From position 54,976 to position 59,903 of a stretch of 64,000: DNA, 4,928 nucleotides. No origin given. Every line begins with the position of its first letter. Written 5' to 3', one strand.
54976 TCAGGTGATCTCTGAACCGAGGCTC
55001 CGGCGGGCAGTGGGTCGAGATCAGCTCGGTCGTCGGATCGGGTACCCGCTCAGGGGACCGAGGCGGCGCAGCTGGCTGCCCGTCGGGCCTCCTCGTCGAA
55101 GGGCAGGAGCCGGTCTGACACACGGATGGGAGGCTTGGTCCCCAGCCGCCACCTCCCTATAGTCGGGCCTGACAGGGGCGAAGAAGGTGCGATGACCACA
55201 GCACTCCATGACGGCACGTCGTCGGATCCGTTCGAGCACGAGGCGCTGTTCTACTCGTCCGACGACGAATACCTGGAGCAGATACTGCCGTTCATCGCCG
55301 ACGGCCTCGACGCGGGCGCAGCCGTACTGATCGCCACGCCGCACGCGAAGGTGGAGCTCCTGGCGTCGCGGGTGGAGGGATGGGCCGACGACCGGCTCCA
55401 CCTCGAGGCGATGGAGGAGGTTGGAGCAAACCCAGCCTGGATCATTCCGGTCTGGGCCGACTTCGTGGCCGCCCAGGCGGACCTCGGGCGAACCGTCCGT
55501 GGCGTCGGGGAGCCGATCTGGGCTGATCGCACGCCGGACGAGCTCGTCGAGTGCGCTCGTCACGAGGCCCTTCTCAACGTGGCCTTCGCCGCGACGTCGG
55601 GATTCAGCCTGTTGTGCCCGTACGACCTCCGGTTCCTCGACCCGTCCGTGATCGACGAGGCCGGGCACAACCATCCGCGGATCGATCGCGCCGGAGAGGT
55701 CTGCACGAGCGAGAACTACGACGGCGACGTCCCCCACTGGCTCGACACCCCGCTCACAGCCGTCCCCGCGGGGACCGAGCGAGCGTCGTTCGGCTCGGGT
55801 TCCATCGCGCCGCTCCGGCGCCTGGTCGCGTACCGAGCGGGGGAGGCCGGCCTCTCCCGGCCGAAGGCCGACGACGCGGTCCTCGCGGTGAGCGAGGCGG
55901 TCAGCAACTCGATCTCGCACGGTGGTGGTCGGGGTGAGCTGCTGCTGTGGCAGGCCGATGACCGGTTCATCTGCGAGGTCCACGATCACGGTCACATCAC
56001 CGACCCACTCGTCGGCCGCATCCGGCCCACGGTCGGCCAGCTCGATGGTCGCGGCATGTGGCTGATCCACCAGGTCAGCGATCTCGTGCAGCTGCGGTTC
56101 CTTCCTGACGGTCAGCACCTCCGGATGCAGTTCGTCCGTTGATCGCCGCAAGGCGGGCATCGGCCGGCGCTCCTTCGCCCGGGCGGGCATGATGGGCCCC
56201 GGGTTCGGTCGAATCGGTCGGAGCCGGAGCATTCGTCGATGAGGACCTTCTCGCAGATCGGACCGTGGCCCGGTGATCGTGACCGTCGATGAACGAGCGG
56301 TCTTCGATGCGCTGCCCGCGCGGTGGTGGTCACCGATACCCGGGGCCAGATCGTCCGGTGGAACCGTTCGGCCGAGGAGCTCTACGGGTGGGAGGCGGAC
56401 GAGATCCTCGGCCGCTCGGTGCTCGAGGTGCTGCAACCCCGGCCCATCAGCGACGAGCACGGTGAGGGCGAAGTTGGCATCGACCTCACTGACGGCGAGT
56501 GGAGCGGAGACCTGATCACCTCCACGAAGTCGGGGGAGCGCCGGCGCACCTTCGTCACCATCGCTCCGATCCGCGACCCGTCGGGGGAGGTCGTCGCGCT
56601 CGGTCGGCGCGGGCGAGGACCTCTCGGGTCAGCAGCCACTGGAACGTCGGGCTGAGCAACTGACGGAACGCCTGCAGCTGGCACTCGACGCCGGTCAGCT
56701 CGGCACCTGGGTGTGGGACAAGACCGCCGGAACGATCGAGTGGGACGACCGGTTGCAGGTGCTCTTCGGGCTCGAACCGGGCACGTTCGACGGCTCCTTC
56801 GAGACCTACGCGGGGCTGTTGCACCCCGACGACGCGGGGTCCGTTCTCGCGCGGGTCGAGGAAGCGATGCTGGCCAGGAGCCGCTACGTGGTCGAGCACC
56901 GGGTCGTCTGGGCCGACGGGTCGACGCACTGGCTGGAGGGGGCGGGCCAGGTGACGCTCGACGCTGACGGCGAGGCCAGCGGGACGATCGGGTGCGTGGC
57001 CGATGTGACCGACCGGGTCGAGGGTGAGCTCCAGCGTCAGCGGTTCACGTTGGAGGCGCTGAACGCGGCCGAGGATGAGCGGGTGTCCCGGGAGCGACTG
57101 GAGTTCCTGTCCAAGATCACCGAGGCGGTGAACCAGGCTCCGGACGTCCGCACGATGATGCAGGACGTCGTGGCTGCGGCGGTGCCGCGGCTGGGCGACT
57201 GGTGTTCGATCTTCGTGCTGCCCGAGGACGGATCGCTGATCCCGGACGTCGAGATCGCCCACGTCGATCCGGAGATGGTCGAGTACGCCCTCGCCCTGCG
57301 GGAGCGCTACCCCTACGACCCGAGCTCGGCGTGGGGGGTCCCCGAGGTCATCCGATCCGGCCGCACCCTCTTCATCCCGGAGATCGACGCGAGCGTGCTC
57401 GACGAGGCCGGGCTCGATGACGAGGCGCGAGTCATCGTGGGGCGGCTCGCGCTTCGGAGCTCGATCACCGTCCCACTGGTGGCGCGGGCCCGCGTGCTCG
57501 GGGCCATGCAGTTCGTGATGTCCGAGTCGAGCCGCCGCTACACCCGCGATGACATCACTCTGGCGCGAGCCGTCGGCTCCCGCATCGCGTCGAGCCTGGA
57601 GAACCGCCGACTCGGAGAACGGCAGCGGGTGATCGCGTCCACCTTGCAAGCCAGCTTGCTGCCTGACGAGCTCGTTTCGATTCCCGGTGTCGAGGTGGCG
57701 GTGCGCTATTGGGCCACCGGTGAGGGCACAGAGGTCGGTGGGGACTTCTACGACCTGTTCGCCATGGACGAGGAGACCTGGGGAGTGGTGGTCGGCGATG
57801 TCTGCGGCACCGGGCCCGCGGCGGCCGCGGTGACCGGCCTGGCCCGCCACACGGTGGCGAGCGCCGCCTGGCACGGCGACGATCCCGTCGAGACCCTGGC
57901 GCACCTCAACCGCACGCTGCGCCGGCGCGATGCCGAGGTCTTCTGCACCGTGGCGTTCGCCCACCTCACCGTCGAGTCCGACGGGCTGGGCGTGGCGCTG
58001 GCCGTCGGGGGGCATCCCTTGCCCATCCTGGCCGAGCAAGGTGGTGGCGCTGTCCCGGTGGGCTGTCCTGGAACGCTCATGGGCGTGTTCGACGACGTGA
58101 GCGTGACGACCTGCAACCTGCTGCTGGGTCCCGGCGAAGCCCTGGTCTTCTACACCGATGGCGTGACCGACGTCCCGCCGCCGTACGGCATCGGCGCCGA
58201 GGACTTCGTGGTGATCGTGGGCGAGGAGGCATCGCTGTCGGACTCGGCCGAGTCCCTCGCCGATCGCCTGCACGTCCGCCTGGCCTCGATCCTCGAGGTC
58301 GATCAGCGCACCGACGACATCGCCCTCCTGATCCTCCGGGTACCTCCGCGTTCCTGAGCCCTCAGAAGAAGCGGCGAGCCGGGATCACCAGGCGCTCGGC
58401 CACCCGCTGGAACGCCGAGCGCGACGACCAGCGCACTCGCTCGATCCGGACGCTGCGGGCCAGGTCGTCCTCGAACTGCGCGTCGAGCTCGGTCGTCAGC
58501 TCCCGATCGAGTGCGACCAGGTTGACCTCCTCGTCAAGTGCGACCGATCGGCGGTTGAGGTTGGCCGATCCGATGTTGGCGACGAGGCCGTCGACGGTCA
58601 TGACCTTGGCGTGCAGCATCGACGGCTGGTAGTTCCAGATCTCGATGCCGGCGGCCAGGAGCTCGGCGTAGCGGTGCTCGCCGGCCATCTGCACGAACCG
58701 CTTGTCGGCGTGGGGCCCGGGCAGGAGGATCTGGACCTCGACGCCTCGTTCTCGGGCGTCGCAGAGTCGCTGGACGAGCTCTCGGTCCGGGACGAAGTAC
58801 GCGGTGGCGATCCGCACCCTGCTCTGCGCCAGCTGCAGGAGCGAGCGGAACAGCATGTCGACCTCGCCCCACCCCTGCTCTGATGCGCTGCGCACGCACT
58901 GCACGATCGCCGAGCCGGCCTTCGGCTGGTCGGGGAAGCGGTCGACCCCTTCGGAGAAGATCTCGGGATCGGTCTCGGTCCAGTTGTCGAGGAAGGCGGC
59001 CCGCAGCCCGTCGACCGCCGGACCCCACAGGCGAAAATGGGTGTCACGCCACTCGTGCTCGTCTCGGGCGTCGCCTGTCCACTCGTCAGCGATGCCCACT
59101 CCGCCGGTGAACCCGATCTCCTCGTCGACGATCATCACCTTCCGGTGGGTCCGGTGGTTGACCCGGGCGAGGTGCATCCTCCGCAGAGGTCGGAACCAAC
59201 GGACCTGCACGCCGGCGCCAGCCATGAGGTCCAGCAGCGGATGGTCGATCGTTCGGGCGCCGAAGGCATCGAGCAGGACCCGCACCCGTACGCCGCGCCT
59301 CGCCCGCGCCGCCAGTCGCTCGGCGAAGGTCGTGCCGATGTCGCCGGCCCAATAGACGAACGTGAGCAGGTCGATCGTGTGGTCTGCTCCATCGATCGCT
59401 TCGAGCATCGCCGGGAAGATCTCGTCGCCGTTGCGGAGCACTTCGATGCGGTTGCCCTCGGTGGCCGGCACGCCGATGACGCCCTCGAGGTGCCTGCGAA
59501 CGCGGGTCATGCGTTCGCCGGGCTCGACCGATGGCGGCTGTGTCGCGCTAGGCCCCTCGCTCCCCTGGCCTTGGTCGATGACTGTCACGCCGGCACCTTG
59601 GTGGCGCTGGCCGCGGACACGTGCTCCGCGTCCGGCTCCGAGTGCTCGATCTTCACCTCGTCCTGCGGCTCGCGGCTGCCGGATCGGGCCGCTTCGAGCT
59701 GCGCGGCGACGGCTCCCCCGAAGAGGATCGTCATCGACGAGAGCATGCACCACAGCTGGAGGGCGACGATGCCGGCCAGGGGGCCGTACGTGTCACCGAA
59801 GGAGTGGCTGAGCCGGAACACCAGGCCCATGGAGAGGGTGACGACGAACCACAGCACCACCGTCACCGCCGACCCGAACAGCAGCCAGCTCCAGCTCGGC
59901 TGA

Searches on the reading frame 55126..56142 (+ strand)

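Call 65: search_protein_families(library=pfam, proteins=[window:55126-56142:+])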
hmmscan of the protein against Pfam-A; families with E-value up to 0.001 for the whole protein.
window:55126-56142:+ (338 aa): 2 families
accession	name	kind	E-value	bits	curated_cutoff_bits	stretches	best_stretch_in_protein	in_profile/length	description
PF14417.12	MEDS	-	3.8e-29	102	29.8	1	38-184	2-161/161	MEDS: MEthanogen/methylotroph, DcmR Sensory domain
PF13581.12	HATPase_c_2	-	4.7e-14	52.9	27.4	1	227-335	8-126/127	Histidine kinase-like ATPase domain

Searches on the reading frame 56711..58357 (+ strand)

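Call 65: search_protein_families(library=pfam, proteins=[window:56711-58357:+])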
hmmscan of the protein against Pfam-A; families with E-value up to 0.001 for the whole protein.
window:56711-58357:+ (548 aa): 5 families
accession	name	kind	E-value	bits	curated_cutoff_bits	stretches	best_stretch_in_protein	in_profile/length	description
PF07228.17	SpoIIE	-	5.2e-32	111.8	25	1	354-544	2-191/192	Stage II sporulation protein E (SpoIIE)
PF08447.18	PAS_3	-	1.5e-15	57.6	25.6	1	9-94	2-87/89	PAS fold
PF01590.32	GAF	-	2.5e-11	44.7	22.4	1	146-296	2-133/133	GAF domain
PF13185.12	GAF_2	-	1.7e-10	41.7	28.6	1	145-297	3-136/136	GAF domain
PF13492.12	GAF_3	-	4e-07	30.9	27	1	149-298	5-129/129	GAF domain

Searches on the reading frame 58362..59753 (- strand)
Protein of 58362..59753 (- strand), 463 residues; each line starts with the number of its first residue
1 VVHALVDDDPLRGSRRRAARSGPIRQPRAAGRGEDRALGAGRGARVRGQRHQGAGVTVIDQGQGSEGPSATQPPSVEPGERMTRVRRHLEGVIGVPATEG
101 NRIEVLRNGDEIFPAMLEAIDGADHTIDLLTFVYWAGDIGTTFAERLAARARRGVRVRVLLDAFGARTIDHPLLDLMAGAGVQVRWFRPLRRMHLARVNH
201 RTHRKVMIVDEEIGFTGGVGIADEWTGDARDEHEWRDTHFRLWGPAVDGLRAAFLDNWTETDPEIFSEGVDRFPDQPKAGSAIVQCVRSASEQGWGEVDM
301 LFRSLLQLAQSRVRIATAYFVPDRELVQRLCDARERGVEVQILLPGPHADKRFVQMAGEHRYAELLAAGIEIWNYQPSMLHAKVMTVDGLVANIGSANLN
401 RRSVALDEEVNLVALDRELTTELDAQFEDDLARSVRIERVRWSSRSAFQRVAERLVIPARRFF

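Call 65: search_protein_families(library=pfam, proteins=[window:58362-59753:-])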
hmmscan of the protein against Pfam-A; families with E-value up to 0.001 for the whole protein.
window:58362-59753:- (463 aa): 2 families
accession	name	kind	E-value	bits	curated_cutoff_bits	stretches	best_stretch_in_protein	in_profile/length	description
PF13091.12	PLDc_2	-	3.2e-45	153.6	27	2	304-430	3-131/132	PLD-like domain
PF00614.28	PLDc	-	8.3e-10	38.7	21.9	1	380-403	5-28/28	Phospholipase D Active site motif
